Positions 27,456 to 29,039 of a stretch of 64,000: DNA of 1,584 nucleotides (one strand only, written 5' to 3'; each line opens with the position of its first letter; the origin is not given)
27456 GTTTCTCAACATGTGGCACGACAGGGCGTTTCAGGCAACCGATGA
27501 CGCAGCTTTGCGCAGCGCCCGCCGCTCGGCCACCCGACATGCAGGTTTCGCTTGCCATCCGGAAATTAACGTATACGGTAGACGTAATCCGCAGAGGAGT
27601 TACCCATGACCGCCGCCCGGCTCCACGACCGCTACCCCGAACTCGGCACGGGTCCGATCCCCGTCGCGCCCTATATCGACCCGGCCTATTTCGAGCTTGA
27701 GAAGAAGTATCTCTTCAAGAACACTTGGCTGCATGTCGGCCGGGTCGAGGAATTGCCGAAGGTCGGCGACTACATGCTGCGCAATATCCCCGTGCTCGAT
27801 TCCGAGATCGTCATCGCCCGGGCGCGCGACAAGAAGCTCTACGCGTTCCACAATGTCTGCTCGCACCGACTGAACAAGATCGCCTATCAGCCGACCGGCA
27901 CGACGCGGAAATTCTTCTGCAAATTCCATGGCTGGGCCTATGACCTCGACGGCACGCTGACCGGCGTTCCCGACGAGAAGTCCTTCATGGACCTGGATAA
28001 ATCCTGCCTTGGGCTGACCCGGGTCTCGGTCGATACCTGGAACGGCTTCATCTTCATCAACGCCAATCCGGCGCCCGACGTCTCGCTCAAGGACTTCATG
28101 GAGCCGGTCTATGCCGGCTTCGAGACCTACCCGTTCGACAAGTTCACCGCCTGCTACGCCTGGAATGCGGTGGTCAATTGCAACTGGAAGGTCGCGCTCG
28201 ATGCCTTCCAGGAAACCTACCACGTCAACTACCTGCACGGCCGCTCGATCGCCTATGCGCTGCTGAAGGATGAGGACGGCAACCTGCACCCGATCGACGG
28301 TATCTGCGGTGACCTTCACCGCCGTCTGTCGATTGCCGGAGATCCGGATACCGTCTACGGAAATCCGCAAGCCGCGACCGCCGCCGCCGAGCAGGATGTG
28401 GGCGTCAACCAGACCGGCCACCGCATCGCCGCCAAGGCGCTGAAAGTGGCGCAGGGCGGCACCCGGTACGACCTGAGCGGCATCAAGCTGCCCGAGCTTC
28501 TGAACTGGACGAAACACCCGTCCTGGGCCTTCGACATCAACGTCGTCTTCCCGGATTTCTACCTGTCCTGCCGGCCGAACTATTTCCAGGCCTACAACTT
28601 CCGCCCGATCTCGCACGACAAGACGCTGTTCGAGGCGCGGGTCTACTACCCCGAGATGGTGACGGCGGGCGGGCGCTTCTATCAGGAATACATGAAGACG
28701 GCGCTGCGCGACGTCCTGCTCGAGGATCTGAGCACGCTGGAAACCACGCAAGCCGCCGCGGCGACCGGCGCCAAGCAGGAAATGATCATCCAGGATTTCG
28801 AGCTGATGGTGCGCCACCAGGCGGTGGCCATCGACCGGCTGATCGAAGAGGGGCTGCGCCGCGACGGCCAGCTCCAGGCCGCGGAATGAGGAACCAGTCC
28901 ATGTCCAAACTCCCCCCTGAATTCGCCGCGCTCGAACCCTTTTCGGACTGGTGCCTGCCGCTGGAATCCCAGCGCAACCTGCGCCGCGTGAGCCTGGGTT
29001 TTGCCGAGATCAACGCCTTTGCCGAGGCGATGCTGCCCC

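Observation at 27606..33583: Nine-gene translationally coupled operon places a class-1B dihydroorotate dehydrogenase-like PyrK/PyrD pair among Rieske oxygenase components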

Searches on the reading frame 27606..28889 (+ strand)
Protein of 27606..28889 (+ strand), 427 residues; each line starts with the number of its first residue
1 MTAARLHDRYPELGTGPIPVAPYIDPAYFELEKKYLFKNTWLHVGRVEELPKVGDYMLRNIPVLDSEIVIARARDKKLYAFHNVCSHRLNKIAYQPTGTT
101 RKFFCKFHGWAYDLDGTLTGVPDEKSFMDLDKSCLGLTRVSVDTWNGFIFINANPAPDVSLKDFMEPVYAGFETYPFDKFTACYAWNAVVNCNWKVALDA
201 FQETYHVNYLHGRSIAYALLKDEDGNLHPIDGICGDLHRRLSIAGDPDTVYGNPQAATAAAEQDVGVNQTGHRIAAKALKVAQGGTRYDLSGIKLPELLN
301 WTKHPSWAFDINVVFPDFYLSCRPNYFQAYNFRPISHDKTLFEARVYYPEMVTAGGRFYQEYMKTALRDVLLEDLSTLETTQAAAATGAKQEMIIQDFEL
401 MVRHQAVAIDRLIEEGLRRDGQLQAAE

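Call 3: search_protein_families(library=pfam, proteins=[window:27606-28889:+], max_evalue=0.01)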
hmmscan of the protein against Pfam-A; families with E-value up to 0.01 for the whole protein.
window:27606-28889:+ (427 aa): 2 families
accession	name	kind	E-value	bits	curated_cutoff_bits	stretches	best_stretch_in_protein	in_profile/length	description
PF00848.25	Ring_hydroxyl_A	-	4.2e-26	92.6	24.9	1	177-414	1-207/208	Ring hydroxylating alpha subunit (catalytic domain)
PF00355.32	Rieske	-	9.4e-18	64.4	20.3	1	40-126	1-83/88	Rieske [2Fe-2S] domain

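Call 7: search_protein_families(library=ncbifam, proteins=[window:27606-28889:+], max_evalue=0.01)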
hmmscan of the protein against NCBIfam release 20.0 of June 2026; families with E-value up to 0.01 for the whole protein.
window:27606-28889:+ (427 aa): 7 families
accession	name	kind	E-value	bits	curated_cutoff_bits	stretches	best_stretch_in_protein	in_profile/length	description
NF058607.1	GlBtMonoOxGbcA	equivalog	1.8e-33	115.6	670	1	18-212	33-223/420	glycine betaine monooxygenase oxygenase subunit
NF042946.1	3PPDioc_HcaE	equivalog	7.8e-31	107.5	830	1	18-222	16-225/450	3-phenylpropionate/cinnamic acid dioxygenase subunit alpha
NF041684.1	ant_diox_AndAc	equivalog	5.5e-20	71.3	750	1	17-216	22-227/418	anthranilate 1,2-dioxygenase large subunit AndAc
TIGR03228.1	anthran_1_2_A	equivalog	8.4e-20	70.9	671.9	1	22-211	20-213/438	anthranilate 1,2-dioxygenase large subunit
TIGR03229.1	benzo_1_2_benA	equivalog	5.2e-19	68.4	780.95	1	23-211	21-215/433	benzoate 1,2-dioxygenase large subunit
NF052579.1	BetMthstMoxSdmAMthl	equivalog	5e-06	25.7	600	1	58-124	32-97/351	4beta-methylsterol monooxygenase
NF041174.1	SDX_Thmprot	equivalog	0.0012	18.9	170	0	63-116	21-73/109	sulredoxin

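Call 14: search_solved_structures(query=window:27606-28889:+, max_evalue=0.001)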
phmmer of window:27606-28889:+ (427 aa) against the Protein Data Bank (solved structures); distinct sequences matched with E-value up to 0.001: 34.
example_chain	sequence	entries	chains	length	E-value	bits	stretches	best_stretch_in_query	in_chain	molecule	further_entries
8k0a_A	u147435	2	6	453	3.1e-26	95.8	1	16-225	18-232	3-phenylpropionate/cinnamic acid dioxygenase subunit alpha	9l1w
2ckf_A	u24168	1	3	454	3.9e-25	92.2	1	25-215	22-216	RING-HYDROXYLATING DIOXYGENASE ALPHA SUBUNIT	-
1uli_A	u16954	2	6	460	4.4e-25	92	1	15-210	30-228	biphenyl dioxygenase large subunit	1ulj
3gzx_A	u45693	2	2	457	8.3e-25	91.1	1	15-211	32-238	Biphenyl dioxygenase subunit alpha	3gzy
2gbw_A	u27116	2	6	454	4.6e-24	88.6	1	25-216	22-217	Biphenyl 2,3-Dioxygenase Alpha Subunit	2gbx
9jp5_A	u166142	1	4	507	9.8e-24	87.5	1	12-222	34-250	Phthalate 3,4-dioxygenase alpha subunit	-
1wql_A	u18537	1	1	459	1.7e-23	86.8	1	23-210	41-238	iron-sulfur protein large subunit of cumene dioxygenase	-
9vdb_A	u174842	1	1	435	5.9e-23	85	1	14-159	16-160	Ring hydroxylating dioxygenase, alpha subunit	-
2xsh_A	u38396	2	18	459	1.1e-22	84.1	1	21-208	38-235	BIPHENYL DIOXYGENASE SUBUNIT ALPHA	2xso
5aeu_A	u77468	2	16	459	1.1e-22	84.1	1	21-208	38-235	BIPHENYL DIOXYGENASE SUBUNIT ALPHA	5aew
2xr8_A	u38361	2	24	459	1.1e-22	84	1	21-208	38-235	BIPHENYL DIOXYGENASE SUBUNIT ALPHA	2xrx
2yfi_A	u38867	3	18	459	1.1e-22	84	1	21-208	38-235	BIPHENYL DIOXYGENASE SUBUNIT ALPHA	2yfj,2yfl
3en1_A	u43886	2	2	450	2.9e-22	82.7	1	16-210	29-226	Benzene 1,2-dioxygenase subunit alpha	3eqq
5xbp_A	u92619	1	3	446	4.4e-22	82.1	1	25-213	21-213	3NT oxygenase alpha subunit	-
7yls_B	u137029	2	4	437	9e-22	81.1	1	23-215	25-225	Rieske (2Fe-2S) domain protein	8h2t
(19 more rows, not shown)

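Call 16: find_homologous_proteins(query=window:27606-28889:+, max_evalue=1e-20)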
Query window:27606-28889:+ (427 aa): 461 proteins with E <= 1e-20 among 8000 candidates; the best 120 are listed.
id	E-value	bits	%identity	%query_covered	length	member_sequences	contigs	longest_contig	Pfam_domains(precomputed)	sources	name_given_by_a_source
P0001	2.2e-296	1001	99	100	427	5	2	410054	PF00355.33,PF00848.26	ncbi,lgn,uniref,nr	ncbi:SRPBCC family protein [Pararhodobacter aggregans]|uniref:3-phenylpropionate dioxygenase n=1 Tax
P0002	1.1e-256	870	85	99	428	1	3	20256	PF00355.33,PF00848.26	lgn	-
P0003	6.4e-255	864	83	99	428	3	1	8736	PF00355.33,PF00848.26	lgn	-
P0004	3.8e-253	858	85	99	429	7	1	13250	PF00355.33,PF00848.26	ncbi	ncbi:MAG: aromatic ring-hydroxylating dioxygenase subunit alpha [Paracoccaceae bacterium]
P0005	1.2e-252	857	84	99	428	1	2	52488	PF00355.33,PF00848.26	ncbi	-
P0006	6.4e-241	818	79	99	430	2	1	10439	PF00355.33,PF00848.26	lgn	-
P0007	7.3e-237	805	80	98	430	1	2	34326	PF00355.33,PF00848.26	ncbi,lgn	ncbi:MAG TPA: SRPBCC family protein [Bordetella sp.]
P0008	3.1e-231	786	85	90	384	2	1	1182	PF00355.33,PF00848.26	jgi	jgi:phenylpropionate dioxygenase-like ring-hydroxylating dioxygenase large terminal subunit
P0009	8.5e-230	781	77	99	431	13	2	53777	PF00355.33,PF00848.26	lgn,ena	-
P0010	3.1e-228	776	75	99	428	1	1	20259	PF00355.33,PF00848.26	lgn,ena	-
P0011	2.5e-227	773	74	99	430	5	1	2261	PF00355.33,PF00848.26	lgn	-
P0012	1.2e-226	771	75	99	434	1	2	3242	PF00355.33,PF00848.26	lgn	-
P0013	4.9e-226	769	74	100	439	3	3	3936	PF00355.33,PF00848.26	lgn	-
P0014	9.4e-226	768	76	99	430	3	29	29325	PF00355.33,PF00848.26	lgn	-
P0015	4.5e-224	763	76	97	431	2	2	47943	PF00355.33,PF00848.26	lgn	-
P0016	1.7e-221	754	73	99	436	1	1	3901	PF00355.33,PF00848.26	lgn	-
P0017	2.8e-221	753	74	97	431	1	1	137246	PF00355.33,PF00848.26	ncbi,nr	ncbi:MAG: aromatic ring-hydroxylating dioxygenase subunit alpha [Pseudomonadota bacterium]|nr:aromat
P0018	2.3e-217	741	72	99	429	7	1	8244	PF00355.33,PF00848.26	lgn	-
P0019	1.2e-216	738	74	96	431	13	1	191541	PF00355.33,PF00848.26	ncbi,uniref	ncbi:aromatic ring-hydroxylating oxygenase subunit alpha [Pararhodobacter oceanensis]|uniref:aromati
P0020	7.8e-216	735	72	97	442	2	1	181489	PF00355.33,PF00848.26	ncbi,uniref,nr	ncbi:SRPBCC family protein [Oceanicella sp. SM1341]|uniref:aromatic ring-hydroxylating oxygenase sub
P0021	2.4e-213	727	71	99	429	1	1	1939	PF00355.33,PF00848.26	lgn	-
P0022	4.1e-213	726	71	98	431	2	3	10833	PF00355.33,PF00848.26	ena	-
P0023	1.5e-210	718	70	96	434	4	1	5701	PF00355.33,PF00848.26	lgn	-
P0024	2.5e-209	714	71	97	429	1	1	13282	PF00355.33,PF00848.26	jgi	jgi:phenylpropionate dioxygenase-like ring-hydroxylating dioxygenase large terminal subunit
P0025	8.8e-209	712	71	97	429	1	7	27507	PF00355.33,PF00848.26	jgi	jgi:phenylpropionate dioxygenase-like ring-hydroxylating dioxygenase large terminal subunit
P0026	1.9e-207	708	69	97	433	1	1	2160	PF00355.33,PF00848.26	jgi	jgi:phenylpropionate dioxygenase-like ring-hydroxylating dioxygenase large terminal subunit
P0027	4.5e-206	703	70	97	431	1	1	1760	PF00355.33,PF00848.26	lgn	-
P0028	2.0e-204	698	68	97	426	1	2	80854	PF00355.33,PF00848.26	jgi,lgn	jgi:phenylpropionate dioxygenase-like ring-hydroxylating dioxygenase large terminal subunit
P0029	8.0e-202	689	67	98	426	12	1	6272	PF00355.33,PF00848.26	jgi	jgi:phenylpropionate dioxygenase-like ring-hydroxylating dioxygenase large terminal subunit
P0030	9.2e-201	686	69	98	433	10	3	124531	PF00355.33,PF00848.26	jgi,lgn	-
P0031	4.3e-198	677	66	98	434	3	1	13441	PF00355.33,PF00848.26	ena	-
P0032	1.5e-197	675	66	98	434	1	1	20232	PF00355.33,PF00848.26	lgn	-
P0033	4.8e-196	670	66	98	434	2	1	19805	PF00355.33,PF00848.26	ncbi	-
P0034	1.5e-194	665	66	96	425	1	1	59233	PF00355.33,PF00848.26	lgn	-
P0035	1.6e-193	662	64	97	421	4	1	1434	PF00355.33,PF00848.26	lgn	-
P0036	6.3e-193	660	64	97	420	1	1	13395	PF00355.33,PF00848.26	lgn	-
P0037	1.2e-192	659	64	98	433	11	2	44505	PF00355.33,PF00848.26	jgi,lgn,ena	-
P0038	5.0e-192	657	64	97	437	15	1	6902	PF00355.33,PF00848.26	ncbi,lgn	-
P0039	3.4e-191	654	65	97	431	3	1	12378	PF00355.33,PF00848.26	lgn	-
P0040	1.1e-190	653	65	96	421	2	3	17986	PF00355.33,PF00848.26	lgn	-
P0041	4.8e-190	650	64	98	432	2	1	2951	PF00355.33,PF00848.26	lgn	-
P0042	4.2e-189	647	64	97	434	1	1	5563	PF00355.33,PF00848.26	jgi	-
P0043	1.2e-188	646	64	97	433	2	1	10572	PF00355.33,PF00848.26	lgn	-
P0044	4.5e-188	644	64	96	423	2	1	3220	PF00355.33,PF00848.26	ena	-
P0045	2.5e-183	628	62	96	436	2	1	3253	PF00355.33,PF00848.26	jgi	jgi:phenylpropionate dioxygenase-like ring-hydroxylating dioxygenase large terminal subunit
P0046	3.2e-183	628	62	96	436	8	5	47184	PF00355.33,PF00848.26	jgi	jgi:phenylpropionate dioxygenase-like ring-hydroxylating dioxygenase large terminal subunit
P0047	5.3e-183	627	62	97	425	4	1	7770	PF00355.33,PF00848.26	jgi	jgi:phenylpropionate dioxygenase-like ring-hydroxylating dioxygenase large terminal subunit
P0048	8.2e-183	627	62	96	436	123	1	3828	PF00355.33,PF00848.26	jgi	jgi:phenylpropionate dioxygenase-like ring-hydroxylating dioxygenase large terminal subunit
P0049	1.3e-182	626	61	97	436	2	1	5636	PF00355.33,PF00848.26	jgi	jgi:phenylpropionate dioxygenase-like ring-hydroxylating dioxygenase large terminal subunit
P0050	5.5e-181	621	62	97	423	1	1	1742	PF00355.33,PF00848.26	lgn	-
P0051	1.7e-180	619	61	97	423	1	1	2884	PF00355.33,PF00848.26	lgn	-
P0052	3.1e-180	618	59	98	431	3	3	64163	PF00355.33,PF00848.26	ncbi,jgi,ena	jgi:phenylpropionate dioxygenase-like ring-hydroxylating dioxygenase large terminal subunit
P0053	4.8e-180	618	62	96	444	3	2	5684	PF00355.33,PF00848.26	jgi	-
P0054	2.3e-179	615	62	96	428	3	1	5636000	PF00355.33,PF00848.26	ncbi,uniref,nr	ncbi:3-phenylpropionate dioxygenase [Pandoraea vervacti]|uniref:3-phenylpropionate dioxygenase n=1 T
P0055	1.9e-178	612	60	97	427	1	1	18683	PF00355.33,PF00848.26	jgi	jgi:phenylpropionate dioxygenase-like ring-hydroxylating dioxygenase large terminal subunit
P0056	2.1e-178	612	60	96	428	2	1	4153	PF00355.33,PF00848.26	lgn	-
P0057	2.9e-178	612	61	97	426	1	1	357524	PF00355.33,PF00848.26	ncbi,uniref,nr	ncbi:aromatic ring-hydroxylating oxygenase subunit alpha [Novosphingobium rosa]|uniref:aromatic ring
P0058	3.7e-178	611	61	96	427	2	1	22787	PF00355.33,PF00848.26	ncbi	ncbi:MAG TPA: aromatic ring-hydroxylating dioxygenase subunit alpha [Steroidobacteraceae bacterium]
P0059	7.8e-178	610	62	96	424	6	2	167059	PF00355.33,PF00848.26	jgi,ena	jgi:phenylpropionate dioxygenase-like ring-hydroxylating dioxygenase large terminal subunit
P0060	8.3e-178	610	60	96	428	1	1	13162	PF00355.33,PF00848.26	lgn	-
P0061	3.4e-177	608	59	98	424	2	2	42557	PF00355.33,PF00848.26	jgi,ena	-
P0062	3.6e-177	608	60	96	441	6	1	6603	PF00355.33,PF00848.26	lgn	-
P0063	2.8e-176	605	59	98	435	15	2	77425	PF00355.33,PF00848.26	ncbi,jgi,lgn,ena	-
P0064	7.0e-176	604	60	96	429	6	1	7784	PF00355.33,PF00848.26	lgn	-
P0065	3.1e-175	602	61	97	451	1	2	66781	PF00355.33,PF00848.26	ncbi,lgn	ncbi:aromatic ring-hydroxylating dioxygenase subunit alpha [soil metagenome]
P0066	3.3e-175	602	59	97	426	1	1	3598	PF00355.33,PF00848.26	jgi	-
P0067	5.8e-175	601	60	96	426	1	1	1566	PF00355.33,PF00848.26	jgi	jgi:phenylpropionate dioxygenase-like ring-hydroxylating dioxygenase large terminal subunit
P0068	9.2e-175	600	58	97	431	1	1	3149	PF00355.33,PF00848.26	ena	-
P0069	9.9e-175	600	60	96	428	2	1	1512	PF00355.33,PF00848.26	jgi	jgi:phenylpropionate dioxygenase-like ring-hydroxylating dioxygenase large terminal subunit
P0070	2.0e-174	599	59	97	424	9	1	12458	PF00355.33,PF00848.26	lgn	-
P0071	2.8e-174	599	60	98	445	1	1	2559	PF00355.33,PF00848.26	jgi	jgi:phenylpropionate dioxygenase-like ring-hydroxylating dioxygenase large terminal subunit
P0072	5.4e-174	598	58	96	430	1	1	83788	PF00355.33,PF00848.26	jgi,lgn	jgi:phenylpropionate dioxygenase-like ring-hydroxylating dioxygenase large terminal subunit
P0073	5.6e-174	598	60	96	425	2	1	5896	PF00355.33,PF00848.26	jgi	jgi:phenylpropionate dioxygenase-like ring-hydroxylating dioxygenase large terminal subunit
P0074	9.0e-174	597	61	96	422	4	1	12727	PF00355.33,PF00848.26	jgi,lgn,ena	-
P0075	2.4e-173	595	60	96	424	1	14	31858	PF00355.33,PF00848.26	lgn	-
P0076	2.8e-173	595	61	96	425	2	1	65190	PF00355.33,PF00848.26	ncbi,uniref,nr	ncbi:SRPBCC family protein [Herbaspirillum sp. RV1423]|uniref:aromatic ring-hydroxylating oxygenase 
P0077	7.7e-173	594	58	98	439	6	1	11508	PF00355.33,PF00848.26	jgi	jgi:phenylpropionate dioxygenase-like ring-hydroxylating dioxygenase large terminal subunit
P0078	1.5e-172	593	60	96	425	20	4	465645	PF00355.33,PF00848.26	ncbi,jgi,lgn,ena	jgi:phenylpropionate dioxygenase-like ring-hydroxylating dioxygenase large terminal subunit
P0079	1.7e-172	593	60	96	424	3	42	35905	PF00355.33,PF00848.26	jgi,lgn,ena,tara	jgi:phenylpropionate dioxygenase-like ring-hydroxylating dioxygenase large terminal subunit|tara:str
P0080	2.0e-172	592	58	96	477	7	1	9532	PF00355.33,PF00848.26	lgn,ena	-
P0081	2.4e-172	592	60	96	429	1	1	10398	PF00355.33,PF00848.26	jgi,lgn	jgi:phenylpropionate dioxygenase-like ring-hydroxylating dioxygenase large terminal subunit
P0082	2.4e-172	592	59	96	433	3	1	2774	PF00355.33,PF00848.26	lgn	-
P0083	4.0e-172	591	60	96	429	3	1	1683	PF00355.33,PF00848.26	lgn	-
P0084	1.1e-171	590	59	96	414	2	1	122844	PF00355.33,PF00848.26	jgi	jgi:phenylpropionate dioxygenase-like ring-hydroxylating dioxygenase large terminal subunit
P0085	2.3e-171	589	60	96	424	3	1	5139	PF00355.33,PF00848.26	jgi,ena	-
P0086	3.2e-171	588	60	95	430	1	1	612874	PF00355.33,PF00848.26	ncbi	ncbi:aromatic ring-hydroxylating oxygenase subunit alpha [Burkholderia sp. MR1-5-21]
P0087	3.4e-171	588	59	96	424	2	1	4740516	PF00355.33,PF00848.26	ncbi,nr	ncbi:aromatic ring-hydroxylating oxygenase subunit alpha [Advenella mimigardefordensis]|nr:SRPBCC fa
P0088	3.5e-171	588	60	97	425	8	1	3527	PF00355.33,PF00848.26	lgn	-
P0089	3.7e-171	588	60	96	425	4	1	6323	PF00355.33,PF00848.26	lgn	-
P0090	5.1e-171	588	59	97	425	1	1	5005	PF00355.33,PF00848.26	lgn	-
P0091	9.3e-171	587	59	97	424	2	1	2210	PF00355.33,PF00848.26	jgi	jgi:phenylpropionate dioxygenase-like ring-hydroxylating dioxygenase large terminal subunit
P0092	1.2e-170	587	59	97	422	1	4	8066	PF00355.33,PF00848.26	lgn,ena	-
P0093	1.4e-170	586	59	96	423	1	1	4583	PF00355.33,PF00848.26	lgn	-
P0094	1.6e-170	586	60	96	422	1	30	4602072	PF00355.33,PF00848.26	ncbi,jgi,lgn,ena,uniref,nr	ncbi:ring-hydroxylating dioxygenase, large terminal subunit [Burkholderia sp. Ch1-1]|uniref:Ring-hyd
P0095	1.6e-170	586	59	96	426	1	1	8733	PF00355.33,PF00848.26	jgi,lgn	jgi:phenylpropionate dioxygenase-like ring-hydroxylating dioxygenase large terminal subunit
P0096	2.4e-170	586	60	96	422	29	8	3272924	PF00355.33,PF00848.26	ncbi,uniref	ncbi:SRPBCC family protein [Paraburkholderia sp. A2WS-5]|uniref:aromatic ring-hydroxylating oxygenas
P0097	3.3e-170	585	59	96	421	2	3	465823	PF00355.33,PF00848.26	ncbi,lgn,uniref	ncbi:SRPBCC family protein [Paenalcaligenes hominis]|uniref:aromatic ring-hydroxylating oxygenase su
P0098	4.9e-170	585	60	96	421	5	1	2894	PF00355.33,PF00848.26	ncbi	-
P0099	1.1e-169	583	59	96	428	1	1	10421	PF00355.33,PF00848.26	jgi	jgi:phenylpropionate dioxygenase-like ring-hydroxylating dioxygenase large terminal subunit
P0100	1.8e-169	583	59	97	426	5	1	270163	PF00355.33,PF00848.26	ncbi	ncbi:SRPBCC family protein [Trinickia sp. YCB016]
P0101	4.8e-169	581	57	99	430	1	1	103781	PF00355.33,PF00848.26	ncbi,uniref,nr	ncbi:aromatic ring-hydroxylating dioxygenase subunit alpha [Pseudomonas sp. BN515]|uniref:aromatic r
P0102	7.5e-169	581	58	97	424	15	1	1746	PF00355.33,PF00848.26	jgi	jgi:phenylpropionate dioxygenase-like ring-hydroxylating dioxygenase large terminal subunit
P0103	1.4e-168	580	59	96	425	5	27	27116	PF00355.33,PF00848.26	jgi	jgi:phenylpropionate dioxygenase-like ring-hydroxylating dioxygenase large terminal subunit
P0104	1.7e-168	579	58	97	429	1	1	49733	PF00355.33,PF00848.26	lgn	-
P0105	1.7e-168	579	58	97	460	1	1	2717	PF00355.33,PF00848.26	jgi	jgi:phenylpropionate dioxygenase-like ring-hydroxylating dioxygenase large terminal subunit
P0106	1.1e-167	577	57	99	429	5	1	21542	PF00355.33,PF00848.26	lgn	-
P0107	1.3e-167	577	58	96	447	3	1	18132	PF00355.33,PF00848.26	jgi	jgi:phenylpropionate dioxygenase-like ring-hydroxylating dioxygenase large terminal subunit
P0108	2.9e-167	575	61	94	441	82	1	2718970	PF00355.33,PF00848.26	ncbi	ncbi:aromatic ring-hydroxylating oxygenase subunit alpha [Caballeronia sp. KNU42]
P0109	1.2e-166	573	58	96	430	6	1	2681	PF00355.33,PF00848.26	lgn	-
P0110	2.5e-166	572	59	96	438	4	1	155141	PF00355.33,PF00848.26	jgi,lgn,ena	-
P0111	3.7e-166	572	57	96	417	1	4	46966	PF00355.33,PF00848.26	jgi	jgi:phenylpropionate dioxygenase-like ring-hydroxylating dioxygenase large terminal subunit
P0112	4.2e-166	572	57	96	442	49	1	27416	PF00355.33,PF00848.26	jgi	-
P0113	3.0e-165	569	57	96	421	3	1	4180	PF00355.33,PF00848.26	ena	-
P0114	4.0e-165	568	57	96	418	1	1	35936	PF00355.33,PF00848.26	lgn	-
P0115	4.2e-165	568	57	96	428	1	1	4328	PF00355.33,PF00848.26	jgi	jgi:phenylpropionate dioxygenase-like ring-hydroxylating dioxygenase large terminal subunit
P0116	5.8e-165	568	57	96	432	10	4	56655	PF00355.33,PF00848.26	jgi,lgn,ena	-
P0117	3.4e-164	565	56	97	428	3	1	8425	PF00355.33,PF00848.26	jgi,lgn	-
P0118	3.5e-164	565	58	96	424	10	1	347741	PF00355.33,PF00848.26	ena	-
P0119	3.1e-162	559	56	96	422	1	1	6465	PF00355.33,PF00848.26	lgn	-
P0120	1.2e-161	557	55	99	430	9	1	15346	PF00355.33,PF00848.26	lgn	-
